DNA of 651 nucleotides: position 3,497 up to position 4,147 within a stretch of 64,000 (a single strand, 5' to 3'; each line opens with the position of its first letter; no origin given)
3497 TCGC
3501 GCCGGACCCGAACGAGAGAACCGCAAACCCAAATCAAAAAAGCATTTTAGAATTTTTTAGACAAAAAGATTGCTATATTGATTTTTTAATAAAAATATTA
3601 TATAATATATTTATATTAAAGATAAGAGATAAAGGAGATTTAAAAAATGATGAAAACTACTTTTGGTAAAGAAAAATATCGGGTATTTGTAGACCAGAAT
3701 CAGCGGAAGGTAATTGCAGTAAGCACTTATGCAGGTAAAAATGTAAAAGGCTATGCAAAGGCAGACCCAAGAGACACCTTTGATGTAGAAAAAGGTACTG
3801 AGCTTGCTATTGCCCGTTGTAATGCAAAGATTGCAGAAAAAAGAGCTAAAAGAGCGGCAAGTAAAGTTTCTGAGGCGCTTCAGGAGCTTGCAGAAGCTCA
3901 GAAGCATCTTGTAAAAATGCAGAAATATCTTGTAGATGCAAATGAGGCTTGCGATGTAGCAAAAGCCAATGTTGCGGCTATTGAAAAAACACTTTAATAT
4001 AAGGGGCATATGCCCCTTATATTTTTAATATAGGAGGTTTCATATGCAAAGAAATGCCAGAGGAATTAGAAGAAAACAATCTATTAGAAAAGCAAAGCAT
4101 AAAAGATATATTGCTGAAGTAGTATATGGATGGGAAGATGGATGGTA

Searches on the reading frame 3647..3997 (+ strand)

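Call 61: search_protein_families(library=pfam, proteins=[window:3647-3997:+], max_evalue=0.001)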
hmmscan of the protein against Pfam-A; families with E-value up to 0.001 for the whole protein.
window:3647-3997:+ (116 aa): 1 family
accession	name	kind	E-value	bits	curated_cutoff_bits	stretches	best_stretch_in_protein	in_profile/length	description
PF08962.16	Rv2632c-like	-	0.00037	20.8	25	1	33-79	32-78/82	Rv2632c-like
